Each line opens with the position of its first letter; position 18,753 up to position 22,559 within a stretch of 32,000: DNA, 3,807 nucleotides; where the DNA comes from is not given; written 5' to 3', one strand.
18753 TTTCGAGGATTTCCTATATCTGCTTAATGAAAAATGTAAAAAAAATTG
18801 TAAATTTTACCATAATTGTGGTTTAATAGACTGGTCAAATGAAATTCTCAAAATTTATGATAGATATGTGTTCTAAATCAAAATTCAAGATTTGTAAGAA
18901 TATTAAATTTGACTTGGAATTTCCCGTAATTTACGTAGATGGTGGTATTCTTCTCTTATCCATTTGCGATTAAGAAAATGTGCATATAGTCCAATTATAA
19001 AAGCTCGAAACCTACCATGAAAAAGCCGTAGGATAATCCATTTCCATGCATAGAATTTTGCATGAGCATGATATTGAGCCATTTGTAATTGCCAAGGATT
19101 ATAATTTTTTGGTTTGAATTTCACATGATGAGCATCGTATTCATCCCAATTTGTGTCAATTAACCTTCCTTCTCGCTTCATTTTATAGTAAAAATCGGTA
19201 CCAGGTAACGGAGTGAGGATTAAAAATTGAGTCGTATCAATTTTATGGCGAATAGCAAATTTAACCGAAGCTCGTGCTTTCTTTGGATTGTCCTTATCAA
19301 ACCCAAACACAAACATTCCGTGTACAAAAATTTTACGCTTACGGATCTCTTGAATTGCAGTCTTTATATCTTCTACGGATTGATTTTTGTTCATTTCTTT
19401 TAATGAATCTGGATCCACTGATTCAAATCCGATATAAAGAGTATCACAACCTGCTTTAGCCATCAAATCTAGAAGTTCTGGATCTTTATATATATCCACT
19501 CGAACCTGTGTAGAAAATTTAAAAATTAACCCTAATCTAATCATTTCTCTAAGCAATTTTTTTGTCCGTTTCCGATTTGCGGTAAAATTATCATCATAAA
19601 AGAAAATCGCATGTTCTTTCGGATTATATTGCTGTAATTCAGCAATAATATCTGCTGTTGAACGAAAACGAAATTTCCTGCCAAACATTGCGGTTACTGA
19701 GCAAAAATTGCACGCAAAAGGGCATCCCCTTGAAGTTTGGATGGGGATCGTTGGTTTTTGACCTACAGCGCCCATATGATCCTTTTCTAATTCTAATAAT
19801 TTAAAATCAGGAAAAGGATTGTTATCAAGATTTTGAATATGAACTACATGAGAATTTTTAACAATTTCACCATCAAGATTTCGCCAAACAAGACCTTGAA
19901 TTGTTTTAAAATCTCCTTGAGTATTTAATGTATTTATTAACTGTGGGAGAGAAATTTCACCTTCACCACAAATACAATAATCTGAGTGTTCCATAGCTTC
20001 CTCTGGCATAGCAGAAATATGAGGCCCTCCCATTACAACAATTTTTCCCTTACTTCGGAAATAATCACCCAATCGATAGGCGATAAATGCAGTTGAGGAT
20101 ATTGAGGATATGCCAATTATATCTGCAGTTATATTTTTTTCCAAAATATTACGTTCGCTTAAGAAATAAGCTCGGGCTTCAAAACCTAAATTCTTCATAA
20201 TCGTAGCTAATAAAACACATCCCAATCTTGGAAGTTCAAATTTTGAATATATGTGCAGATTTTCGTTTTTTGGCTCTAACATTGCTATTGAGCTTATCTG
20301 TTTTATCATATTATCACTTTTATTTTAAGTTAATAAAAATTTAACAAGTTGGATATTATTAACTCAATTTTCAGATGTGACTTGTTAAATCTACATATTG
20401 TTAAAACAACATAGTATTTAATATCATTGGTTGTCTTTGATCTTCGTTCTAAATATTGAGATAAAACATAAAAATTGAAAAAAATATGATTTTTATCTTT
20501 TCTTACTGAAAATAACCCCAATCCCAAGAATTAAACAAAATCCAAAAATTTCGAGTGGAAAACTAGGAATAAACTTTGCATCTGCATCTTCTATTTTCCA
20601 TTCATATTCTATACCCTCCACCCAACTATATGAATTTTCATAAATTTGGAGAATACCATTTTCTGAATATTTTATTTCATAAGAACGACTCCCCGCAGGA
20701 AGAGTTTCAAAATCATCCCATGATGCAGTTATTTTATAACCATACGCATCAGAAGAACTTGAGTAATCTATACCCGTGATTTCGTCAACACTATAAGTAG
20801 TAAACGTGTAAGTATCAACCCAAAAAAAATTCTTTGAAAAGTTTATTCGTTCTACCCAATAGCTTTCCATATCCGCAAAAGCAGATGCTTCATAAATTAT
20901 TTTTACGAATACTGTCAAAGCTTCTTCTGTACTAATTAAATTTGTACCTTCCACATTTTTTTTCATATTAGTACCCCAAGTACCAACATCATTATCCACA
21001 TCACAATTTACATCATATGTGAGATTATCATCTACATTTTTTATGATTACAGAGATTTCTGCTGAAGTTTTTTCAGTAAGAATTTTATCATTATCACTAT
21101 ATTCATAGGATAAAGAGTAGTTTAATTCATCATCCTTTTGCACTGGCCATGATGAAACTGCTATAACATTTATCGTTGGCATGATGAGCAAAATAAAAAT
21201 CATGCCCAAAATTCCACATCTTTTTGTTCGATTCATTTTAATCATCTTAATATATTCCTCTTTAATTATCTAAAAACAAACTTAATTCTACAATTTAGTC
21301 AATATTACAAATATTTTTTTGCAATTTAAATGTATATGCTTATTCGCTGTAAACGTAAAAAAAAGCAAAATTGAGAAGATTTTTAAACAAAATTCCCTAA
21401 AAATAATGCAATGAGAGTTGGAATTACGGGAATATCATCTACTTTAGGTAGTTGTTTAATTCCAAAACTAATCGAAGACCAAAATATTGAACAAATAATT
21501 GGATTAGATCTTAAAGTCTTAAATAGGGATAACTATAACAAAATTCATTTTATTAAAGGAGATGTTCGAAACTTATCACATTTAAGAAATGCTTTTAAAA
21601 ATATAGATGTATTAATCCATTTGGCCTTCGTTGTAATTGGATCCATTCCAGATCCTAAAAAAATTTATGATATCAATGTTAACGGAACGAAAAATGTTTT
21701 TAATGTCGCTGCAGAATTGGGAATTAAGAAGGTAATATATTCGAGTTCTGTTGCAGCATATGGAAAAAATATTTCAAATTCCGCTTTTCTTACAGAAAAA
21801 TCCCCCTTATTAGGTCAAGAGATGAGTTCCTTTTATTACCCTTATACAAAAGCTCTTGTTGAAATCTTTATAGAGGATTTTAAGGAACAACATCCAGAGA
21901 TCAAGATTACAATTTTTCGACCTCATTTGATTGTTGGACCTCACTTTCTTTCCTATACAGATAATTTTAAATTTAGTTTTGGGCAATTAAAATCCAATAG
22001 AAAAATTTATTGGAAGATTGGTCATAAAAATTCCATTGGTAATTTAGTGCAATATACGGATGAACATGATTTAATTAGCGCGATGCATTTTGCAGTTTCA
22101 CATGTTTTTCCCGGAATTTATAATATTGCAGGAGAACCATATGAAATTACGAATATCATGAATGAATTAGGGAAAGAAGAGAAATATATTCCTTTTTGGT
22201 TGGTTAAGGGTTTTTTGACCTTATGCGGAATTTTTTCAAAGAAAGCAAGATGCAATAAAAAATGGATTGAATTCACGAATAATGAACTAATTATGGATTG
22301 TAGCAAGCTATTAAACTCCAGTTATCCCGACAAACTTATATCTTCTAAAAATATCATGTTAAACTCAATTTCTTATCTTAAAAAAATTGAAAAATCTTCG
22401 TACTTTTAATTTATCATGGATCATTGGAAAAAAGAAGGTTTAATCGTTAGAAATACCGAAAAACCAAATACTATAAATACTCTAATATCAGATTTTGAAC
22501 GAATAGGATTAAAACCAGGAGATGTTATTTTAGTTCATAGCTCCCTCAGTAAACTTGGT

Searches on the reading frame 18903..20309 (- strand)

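Call 38: search_protein_families(library=pfam, proteins=[window:18903-20309:-], max_evalue=0.0001)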
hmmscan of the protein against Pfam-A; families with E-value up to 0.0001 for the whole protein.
window:18903-20309:- (468 aa): 2 families
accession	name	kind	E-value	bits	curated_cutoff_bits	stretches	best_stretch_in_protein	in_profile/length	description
PF04055.27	Radical_SAM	-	2.3e-25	90.1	29.5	1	190-351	1-165/166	Radical SAM superfamily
PF02310.24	B12-binding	-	1.9e-11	44.3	32.1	1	22-124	8-120/121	B12 binding domain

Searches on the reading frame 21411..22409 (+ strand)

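Call 38: search_protein_families(library=pfam, proteins=[window:21411-22409:+], max_evalue=0.0001)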
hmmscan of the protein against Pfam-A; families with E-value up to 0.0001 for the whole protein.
window:21411-22409:+ (332 aa): 6 families
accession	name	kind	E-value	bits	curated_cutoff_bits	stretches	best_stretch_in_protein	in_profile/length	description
PF01370.27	Epimerase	-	2.2e-26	93.2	20.9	1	5-240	3-240/240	NAD dependent epimerase/dehydratase family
PF01073.25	3Beta_HSD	-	1.6e-23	83.6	22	1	5-213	2-216/280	3-beta hydroxysteroid dehydrogenase/isomerase family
PF07993.18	NAD_binding_4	-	1.1e-13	51.4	20.1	1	41-193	59-226/258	Male sterility protein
PF16363.11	GDP_Man_Dehyd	-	5e-11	43.1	27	1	5-162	2-172/332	GDP-mannose 4,6 dehydratase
PF13460.12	NAD_binding_10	-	9.4e-06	26.1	27.2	1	11-119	5-104/184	NAD(P)H-binding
PF02719.21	Polysacc_synt_2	-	1.1e-05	25.2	20.2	1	5-113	3-128/293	Polysaccharide biosynthesis protein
